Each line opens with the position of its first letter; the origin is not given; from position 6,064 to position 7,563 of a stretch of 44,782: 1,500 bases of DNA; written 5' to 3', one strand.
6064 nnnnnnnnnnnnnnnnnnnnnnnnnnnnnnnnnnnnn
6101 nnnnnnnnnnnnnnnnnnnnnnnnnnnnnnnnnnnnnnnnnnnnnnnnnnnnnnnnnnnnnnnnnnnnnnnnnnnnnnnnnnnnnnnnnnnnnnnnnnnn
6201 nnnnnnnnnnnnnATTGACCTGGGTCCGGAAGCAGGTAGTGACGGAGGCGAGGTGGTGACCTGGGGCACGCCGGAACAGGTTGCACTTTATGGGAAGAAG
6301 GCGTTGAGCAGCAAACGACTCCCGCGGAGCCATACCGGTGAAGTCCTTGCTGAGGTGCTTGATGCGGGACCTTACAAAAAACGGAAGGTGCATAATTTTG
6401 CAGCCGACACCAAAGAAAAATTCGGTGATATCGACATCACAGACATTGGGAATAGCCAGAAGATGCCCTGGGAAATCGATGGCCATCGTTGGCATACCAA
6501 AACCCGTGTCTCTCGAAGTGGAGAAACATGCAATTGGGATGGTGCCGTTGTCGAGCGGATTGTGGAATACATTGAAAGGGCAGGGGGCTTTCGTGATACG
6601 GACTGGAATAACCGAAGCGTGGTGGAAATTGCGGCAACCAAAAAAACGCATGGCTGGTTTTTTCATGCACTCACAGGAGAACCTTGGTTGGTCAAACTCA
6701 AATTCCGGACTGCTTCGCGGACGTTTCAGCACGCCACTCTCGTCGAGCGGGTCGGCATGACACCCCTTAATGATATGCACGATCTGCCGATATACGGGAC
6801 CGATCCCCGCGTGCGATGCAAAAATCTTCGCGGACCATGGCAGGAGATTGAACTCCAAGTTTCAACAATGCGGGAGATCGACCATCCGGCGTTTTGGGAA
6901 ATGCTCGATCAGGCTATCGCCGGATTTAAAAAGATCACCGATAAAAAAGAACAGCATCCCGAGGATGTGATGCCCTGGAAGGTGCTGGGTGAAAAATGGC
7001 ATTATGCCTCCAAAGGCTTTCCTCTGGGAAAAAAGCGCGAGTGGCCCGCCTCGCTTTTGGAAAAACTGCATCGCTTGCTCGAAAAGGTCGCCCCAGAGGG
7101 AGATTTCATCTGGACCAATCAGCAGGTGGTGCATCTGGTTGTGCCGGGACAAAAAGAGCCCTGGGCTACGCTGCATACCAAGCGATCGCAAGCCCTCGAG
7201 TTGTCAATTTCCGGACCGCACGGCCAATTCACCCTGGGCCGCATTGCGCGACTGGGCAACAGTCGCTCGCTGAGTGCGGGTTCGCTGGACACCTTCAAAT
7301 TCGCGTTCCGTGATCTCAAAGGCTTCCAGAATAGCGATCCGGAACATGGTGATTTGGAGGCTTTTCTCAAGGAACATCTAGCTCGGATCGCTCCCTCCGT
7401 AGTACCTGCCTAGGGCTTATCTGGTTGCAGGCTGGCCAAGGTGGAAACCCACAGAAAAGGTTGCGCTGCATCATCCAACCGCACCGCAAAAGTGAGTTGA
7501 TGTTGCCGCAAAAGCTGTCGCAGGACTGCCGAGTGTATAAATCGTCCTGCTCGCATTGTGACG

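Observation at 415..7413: Covalent UvrA-UvrA tandem: two complete, diverged UvrA units (four ABC ATPase sites) in one 2332-aa chain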

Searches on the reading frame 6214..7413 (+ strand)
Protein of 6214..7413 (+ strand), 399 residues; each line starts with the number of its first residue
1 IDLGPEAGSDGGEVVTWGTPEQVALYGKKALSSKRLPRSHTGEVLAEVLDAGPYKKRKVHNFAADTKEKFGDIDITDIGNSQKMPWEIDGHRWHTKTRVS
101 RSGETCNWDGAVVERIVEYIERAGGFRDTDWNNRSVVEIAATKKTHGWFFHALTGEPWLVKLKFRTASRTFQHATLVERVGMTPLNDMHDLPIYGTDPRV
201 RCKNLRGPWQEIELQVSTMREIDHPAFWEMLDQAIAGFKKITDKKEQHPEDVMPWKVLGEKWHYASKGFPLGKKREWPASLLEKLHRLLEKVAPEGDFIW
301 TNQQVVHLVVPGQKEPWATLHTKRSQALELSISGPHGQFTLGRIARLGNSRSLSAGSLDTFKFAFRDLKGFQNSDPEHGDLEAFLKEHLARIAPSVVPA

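Call 6: search_protein_families(library=ncbifam, proteins=[window:6301-7413:+], max_evalue=0.01)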
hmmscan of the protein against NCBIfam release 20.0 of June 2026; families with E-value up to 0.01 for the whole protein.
window:6301-7413:+ (370 aa): 0 families

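Call 22: search_protein_families(library=pfam, proteins=[window:6214-7413:+], max_evalue=0.1)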
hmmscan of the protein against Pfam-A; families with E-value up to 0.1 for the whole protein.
window:6214-7413:+ (399 aa): 0 families

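Call 28: find_homologous_proteins(query=window:6394-7410:+, max_evalue=0.001)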
Query window:6394-7410:+ (339 aa): 281 proteins with E <= 0.001 among 2740 candidates; the best 120 are listed.
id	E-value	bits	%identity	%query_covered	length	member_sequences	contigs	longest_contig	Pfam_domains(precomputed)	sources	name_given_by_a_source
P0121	2.2e-197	674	83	99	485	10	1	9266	-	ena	-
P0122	1.6e-137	477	59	98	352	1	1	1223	-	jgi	jgi:excinuclease ABC subunit A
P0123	5.8e-137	475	92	64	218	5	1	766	-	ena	-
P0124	2.6e-127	443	56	97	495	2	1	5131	-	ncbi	ncbi:MAG: excinuclease ABC subunit A, partial [Pirellulales bacterium]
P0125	1.1e-125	438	53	99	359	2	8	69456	-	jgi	jgi:excinuclease ABC subunit A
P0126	6.6e-124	432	55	96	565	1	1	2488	-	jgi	jgi:excinuclease ABC subunit A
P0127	1.4e-123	431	54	99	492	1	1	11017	-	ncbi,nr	ncbi:MAG: excinuclease ABC subunit A, partial [Planctomycetota bacterium]|nr:excinuclease ABC subuni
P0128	1.8e-123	431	54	99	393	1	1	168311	-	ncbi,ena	-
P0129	4.9e-121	423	51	98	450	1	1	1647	-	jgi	jgi:excinuclease ABC subunit A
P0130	1.6e-120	421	54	97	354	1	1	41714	-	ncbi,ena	-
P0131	1.7e-120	421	54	98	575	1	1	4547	-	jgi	jgi:excinuclease ABC subunit A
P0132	3.0e-120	420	57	91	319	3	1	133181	-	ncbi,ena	-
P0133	5.7e-120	419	53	99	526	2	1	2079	-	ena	-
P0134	6.4e-120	419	52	97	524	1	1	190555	-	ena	-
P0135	3.4e-119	416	53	98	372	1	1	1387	-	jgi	jgi:excinuclease ABC subunit A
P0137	8.1e-119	415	52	99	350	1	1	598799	-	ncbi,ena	-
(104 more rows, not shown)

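Call 30: find_encoding_contigs(protein=P0137, flank=9000, max_places=2)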
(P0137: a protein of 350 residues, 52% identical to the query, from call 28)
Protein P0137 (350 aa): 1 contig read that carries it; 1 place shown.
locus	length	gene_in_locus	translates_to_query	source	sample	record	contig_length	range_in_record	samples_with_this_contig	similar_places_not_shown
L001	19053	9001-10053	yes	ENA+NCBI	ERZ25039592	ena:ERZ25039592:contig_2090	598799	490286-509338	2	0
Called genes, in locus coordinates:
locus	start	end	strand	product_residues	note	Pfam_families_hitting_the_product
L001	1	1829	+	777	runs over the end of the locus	-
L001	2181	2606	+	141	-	-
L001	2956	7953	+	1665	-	PF02463:SMC_N (faint), PF17760:UvrA_inter, PF17755:UvrA_DNA-bind, PF13304:AAA_21 (faint), PF03193:RsgA_GTPase (faint), PF00005:ABC_tran (weak), PF17760:UvrA_inter, PF17755:UvrA_DNA-bind, +2 more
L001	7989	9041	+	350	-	PF00005:ABC_tran (faint)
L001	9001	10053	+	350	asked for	-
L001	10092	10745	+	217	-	-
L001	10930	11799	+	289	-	PF07589:PEP_exosort_dom (faint)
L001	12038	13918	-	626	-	PF04932:Wzy_C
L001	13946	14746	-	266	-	PF02548:Pantoate_transf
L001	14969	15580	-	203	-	PF02517:Rce1-like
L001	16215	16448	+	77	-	-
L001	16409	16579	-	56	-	-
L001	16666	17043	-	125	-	PF02599:CsrA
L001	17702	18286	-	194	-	PF01965:DJ-1_PfpI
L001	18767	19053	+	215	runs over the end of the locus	PF00075:RNase_H (weak)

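Call 36: predict_structure(alignment_id=A1)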
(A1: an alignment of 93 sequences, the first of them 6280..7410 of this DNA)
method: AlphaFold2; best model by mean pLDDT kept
length: 377 residues; sequences in the alignment: 93
mean_pLDDT: 93.5   pTM: 0.74
mean pLDDT of the five models: 93.5, 92.8, 92.6, 92.2, 91.3
residues with pLDDT >= 90: 297; 70-90: 75; 50-70: 4; < 50: 1
segments of 3 or more residues with pLDDT < 50: none
pLDDT, mean of each block of 10 residues (from residue 1): 90 90 87 83 87 86 96 97 97 98 97 98 96 98 98 97 95 94 95 98 98 97 88 92 93 96 97 96 96 97 98 94 93 96 93 84 95 62
secondary structure, 60 per line:
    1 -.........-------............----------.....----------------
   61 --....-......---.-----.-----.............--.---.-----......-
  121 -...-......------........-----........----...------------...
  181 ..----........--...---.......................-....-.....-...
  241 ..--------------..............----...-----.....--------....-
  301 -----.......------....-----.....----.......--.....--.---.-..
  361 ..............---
elements in order: H2-10 H18-29 H40-44 H63-66 H68-73 H89-101 E114-119 E126-131 E138-145 H151-158 E178-182 E187-194 H203-225 H227-230 H232-236 H238-242 H257-270 E275-277 E283-287 E296-299 E306-312 H319-322 E328-332 E337-343 H346-350 H359-374

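Call 39: fold_search(model_id=the predicted structure, library=pdb)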
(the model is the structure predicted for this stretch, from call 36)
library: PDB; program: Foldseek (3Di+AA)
matches with E <= 10: 770; with E <= 0.001: 1
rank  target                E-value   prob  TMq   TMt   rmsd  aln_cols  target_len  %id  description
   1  7jsr_B                8.3e-04  0.66  0.14  0.05  16.0       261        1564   11  Crystal structure of the large glutamate dehydrogenase composed of 180 kDa subunits from Mycobacterium smegmatis (released 2021-06-09)
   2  7jsr_A                1.3e-03  0.72  0.14  0.05  16.6       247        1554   11  Crystal structure of the large glutamate dehydrogenase composed of 180 kDa subunits from Mycobacterium smegmatis (released 2021-06-09)
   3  1tyq_D                1.5e-02  0.23  0.13  0.16  20.4       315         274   12  Crystal structure of Arp2/3 complex with bound ATP and calcium (released 2004-11-09)
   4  8q8o_A                2.5e-02  0.72  0.16  0.32  11.3       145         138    8  PA14_16140 protein: the regulator of an operon involved in the biofilm formation in PA14 P. aeruginosa (released 2024-02-28)
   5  2p9p_D                2.5e-02  0.28  0.15  0.19  20.1       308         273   11  Crystal Structure of bovine Arp2/3 complex co-crystallized with ADP (released 2007-05-29)
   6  1s28_A                3.8e-02  0.72  0.17  0.36  10.7       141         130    8  Crystal Structure of AvrPphF ORF1, the Chaperone for the Type III Effector AvrPphF ORF2 from P. syringae (released 2004-09-14)
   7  1ttw_A                4.2e-02  0.90  0.18  0.44   9.4       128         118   12  Crystal structure of the Yersinia Pestis type III secretion chaperone SycH in complex with a stable fragment of YscM2 (released 2004-08-31)
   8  7uw5_A                4.2e-02  0.38  0.12  0.07  15.7       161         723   12  EcMscK G924S mutant in a closed conformation (released 2022-11-23)
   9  1kaf_D                5.9e-02  0.94  0.19  0.53   6.5       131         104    8  DNA Binding Domain Of The Phage T4 Transcription Factor MotA (AA105-211) (released 2001-11-21)
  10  2qmu_B                7.0e-02  0.60  0.11  0.35  10.4        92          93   13  Structure of an archaeal heterotrimeric initiation factor 2 reveals a nucleotide state between the GTP and the GDP sta (released 2007-11-06)
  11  1kaf_E                7.4e-02  0.82  0.17  0.47   5.9       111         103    9  DNA Binding Domain Of The Phage T4 Transcription Factor MotA (AA105-211) (released 2001-11-21)
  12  5jlt_C                7.8e-02  0.80  0.17  0.46   5.7       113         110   10  The crystal structure of the bacteriophage T4 MotA C-terminal domain in complex with dsDNA reveals a novel protein-DNA (released 2017-05-03)
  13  1ry9_A                7.8e-02  0.57  0.17  0.34  10.2       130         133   12  Spa15, a Type III Secretion Chaperone from Shigella flexneri (released 2004-04-27)
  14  4rf8_B                9.8e-02  0.14  0.15  0.09  17.4       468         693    6  Crystal structure of double-domain arginine kinase from Anthopleura japonicas in complex with ADP (released 2015-04-08)
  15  6bcg_G                9.8e-02  0.08  0.11  0.13  21.3       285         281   12  I-LtrI A28G bound to cognate substrate (pre-cleavage complex) (released 2018-10-24)
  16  4xrp_F                9.8e-02  0.06  0.09  0.09  26.0       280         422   11  Structure of the Pnkp1/Rnl/Hen1 RNA repair complex (released 2015-04-22)
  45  4xrp_C                2.8e-01  0.05  0.10  0.09  26.3       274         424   11  Structure of the Pnkp1/Rnl/Hen1 RNA repair complex (released 2015-04-22)
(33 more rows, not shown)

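Call 47: find_related_loci(query=A1, collection=genome_contigs, flank=10000)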
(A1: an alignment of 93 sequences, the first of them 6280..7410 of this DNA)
Query A1 (377 aa) in genome_contigs; peptide patterns used: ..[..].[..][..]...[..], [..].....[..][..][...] (x = any residue, [..] = any of these).
500 stretches matched a pattern; 459 encode a relative of the query (tblastn E <= 1e-3); the best 80 are kept; 80 distinct loci.
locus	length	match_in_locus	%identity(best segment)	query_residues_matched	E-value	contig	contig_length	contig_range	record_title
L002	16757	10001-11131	96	1-377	0e+0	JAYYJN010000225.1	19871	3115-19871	MAG: Planctomycetota bacterium isolate DS_MAG18 DS_MAG18_0225, whole genome shotgun sequence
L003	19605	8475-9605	89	1-377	0e+0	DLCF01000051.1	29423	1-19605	MAG TPA_asm: Planctomycetaceae bacterium UBA7805 UBA7805_contig_3912, whole genome shotgun sequence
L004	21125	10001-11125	86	1-375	0e+0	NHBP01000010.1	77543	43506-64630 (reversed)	MAG: Planctomycetaceae bacterium TMED10 36669, whole genome shotgun sequence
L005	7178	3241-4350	83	1-370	0e+0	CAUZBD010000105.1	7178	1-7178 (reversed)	MAG: Planctomycetota bacterium isolate CB21_323.57 genome assembly, contig: Ga0302123_10006998, whole genome shotgun seq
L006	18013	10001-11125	73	1-375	0e+0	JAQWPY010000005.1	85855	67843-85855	MAG: Pirellulales bacterium isolate cluster2_bin.239 k141_948684, whole genome shotgun sequence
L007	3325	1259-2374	61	1-375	6e-169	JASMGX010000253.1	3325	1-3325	MAG: Pirellulales bacterium isolate ETNP7_MAG_59 NODE_253_length_3325_cov_4.072352, whole genome shotgun sequence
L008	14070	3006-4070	62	11-370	3e-157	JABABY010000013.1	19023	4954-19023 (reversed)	MAG: Planctomycetota bacterium isolate bin91s NODE_13_length_19023_cov_4.267450, whole genome shotgun sequence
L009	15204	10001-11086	56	16-376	3e-141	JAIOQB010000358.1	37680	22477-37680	MAG: Planctomycetia bacterium isolate LakeFargette_0920_ALND_MAG_62_14 LacPavin_0920_ALND_scaffold_301897, whole genome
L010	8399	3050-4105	55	16-371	1e-137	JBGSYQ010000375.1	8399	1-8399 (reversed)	MAG: Pirellulales bacterium isolate JTS-RE94 k141_9179468, whole genome shotgun sequence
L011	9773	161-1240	57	17-374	9e-137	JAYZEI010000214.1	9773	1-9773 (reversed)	MAG: Planctomycetota bacterium isolate XB_MAG139 DB_MAG139_0214, whole genome shotgun sequence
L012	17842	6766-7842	56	16-377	1e-135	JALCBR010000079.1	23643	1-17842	MAG: Pirellulales bacterium isolate IB1_shallow_metabat_bins_2.tsv.007 NODE_385_length_23643_cov_7.903510, whole genome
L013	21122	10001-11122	54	1-371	1e-135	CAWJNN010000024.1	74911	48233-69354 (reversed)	MAG: uncultured Planctomycetales bacterium isolate MFD02832.bin.2.19 genome assembly, contig: contig_25758, whole genome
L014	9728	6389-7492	54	1-373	9e-135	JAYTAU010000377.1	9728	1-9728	MAG: Planctomycetia bacterium isolate GFS_13968 GFS_13968_376, whole genome shotgun sequence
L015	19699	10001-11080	56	17-374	5e-135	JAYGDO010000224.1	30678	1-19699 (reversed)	MAG: Pirellulales bacterium isolate OC3_1000m_MAG_224 OC3_1000m_contig_3188261, whole genome shotgun sequence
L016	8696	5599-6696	53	16-377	2e-133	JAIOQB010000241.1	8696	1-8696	MAG: Planctomycetia bacterium isolate LakeFargette_0920_ALND_MAG_62_14 LacPavin_0920_ALND_scaffold_263357, whole genome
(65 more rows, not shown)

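Call 63: fold_search(model_id=the predicted structure, library=viral)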
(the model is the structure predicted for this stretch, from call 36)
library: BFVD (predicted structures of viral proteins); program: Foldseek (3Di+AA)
matches with E <= 10: 689; with E <= 0.001: 0
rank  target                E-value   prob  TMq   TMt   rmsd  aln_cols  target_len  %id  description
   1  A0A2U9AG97            4.9e-03  0.30  0.12  0.16  22.4       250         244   10  E4 34K [Tree shrew adenovirus serotype 1]
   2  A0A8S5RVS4            1.8e-02  0.98  0.19  0.46   5.5       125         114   10  Uncharacterized protein [Siphoviridae sp. ctHip2]
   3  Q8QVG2                1.9e-02  0.28  0.13  0.17  19.7       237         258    8  34 kDa protein [Bovine adenovirus C serotype 10]
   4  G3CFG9                2.0e-02  0.80  0.17  0.37   7.1       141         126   11  Uncharacterized protein [Escherichia phage vB_EcoP_24B]
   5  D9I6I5                2.2e-02  0.51  0.17  0.29  17.4       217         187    9  MotA activator of middle period transcription [Acinetobacter phage 133]
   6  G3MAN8                2.6e-02  0.91  0.20  0.43   6.5       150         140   12  Gp497 [Bacillus phage G]
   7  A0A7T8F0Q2            2.6e-02  0.54  0.19  0.31  16.1       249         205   12  (no name in the UniProt tables at hand)
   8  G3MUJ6                2.8e-02  0.85  0.19  0.41  12.4       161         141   12  Activator of middle period transcription [Escherichia phage Bp7]
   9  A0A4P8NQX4            3.3e-02  0.18  0.15  0.07  20.9       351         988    9  (no name in the UniProt tables at hand)
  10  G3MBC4                4.1e-02  0.94  0.22  0.28  14.2       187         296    9  Gp54 [Bacillus phage G]
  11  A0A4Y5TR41            4.1e-02  0.77  0.15  0.38  12.3       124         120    8  (no name in the UniProt tables at hand)
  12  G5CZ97                4.1e-02  0.18  0.13  0.18  22.2       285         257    9  E4 34K [Equine adenovirus A serotype 1]
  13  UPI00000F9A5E         4.4e-02  0.20  0.13  0.19  21.6       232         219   12  (no name look-up for this kind of identifier)
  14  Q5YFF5                5.2e-02  0.33  0.15  0.25  23.0       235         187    9  Uncharacterized protein [Singapore grouper iridovirus]
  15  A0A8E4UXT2            5.5e-02  0.18  0.11  0.22  12.2       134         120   14  Uncharacterized protein [Maribacter phage Colly_1]
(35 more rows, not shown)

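Call 65: search_solved_structures(query=A1, max_evalue=10)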
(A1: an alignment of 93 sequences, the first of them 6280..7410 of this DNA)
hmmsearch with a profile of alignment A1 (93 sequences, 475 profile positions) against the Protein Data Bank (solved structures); distinct sequences matched with E-value up to 10: 149 (the best 60 are shown).
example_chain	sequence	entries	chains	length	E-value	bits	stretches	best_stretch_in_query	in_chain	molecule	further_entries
6n9l_A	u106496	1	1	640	1.1e-58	202.4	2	1-92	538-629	UvrABC system protein A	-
3zqj_A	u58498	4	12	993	1.4e-58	202.1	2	1-93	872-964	UVRABC SYSTEM PROTEIN A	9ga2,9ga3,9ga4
9ga5_A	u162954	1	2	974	2.3e-58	201.4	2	1-90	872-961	UvrABC system protein A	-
3pih_A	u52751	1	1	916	2.9e-58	201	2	1-92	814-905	UvrABC system protein A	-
3ux8_A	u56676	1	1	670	4.6e-58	200.4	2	1-97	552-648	Excinuclease ABC, A subunit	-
2r6f_A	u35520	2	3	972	1.3e-57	198.9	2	1-97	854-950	Excinuclease ABC subunit A | Excinuclease ABC, A subunit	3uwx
9gxu_A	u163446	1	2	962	3.1e-55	191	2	1-94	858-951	UvrABC system protein A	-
9gxk_A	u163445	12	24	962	3.1e-55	191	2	1-94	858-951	UvrABC system protein A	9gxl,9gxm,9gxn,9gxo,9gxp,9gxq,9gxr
9gxw_A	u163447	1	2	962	3.1e-55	191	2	1-94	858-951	UvrABC system protein A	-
2vf7_A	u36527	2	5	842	3.6e-46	161.2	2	1-93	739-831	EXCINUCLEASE ABC, SUBUNIT A. | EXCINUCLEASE ABC SUBUNIT A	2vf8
7sh1_A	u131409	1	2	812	3.2e-43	151.4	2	14-93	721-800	Excinuclease ABC subunit UvrA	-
3j15_B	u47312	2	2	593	2.6e-07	33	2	15-86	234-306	ABC transporter ATP-binding protein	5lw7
3bk7_A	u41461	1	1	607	2.7e-07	32.9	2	15-86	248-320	ABC transporter ATP-binding protein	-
7mit_E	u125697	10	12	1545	4.2e-07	32.4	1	15-166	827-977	Isoform SUR2B of ATP-binding cassette sub-family C member 9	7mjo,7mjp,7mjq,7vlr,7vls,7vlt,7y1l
7vlu_A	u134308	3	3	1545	9.4e-07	31.2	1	15-166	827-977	ATP-binding cassette sub-family C member 9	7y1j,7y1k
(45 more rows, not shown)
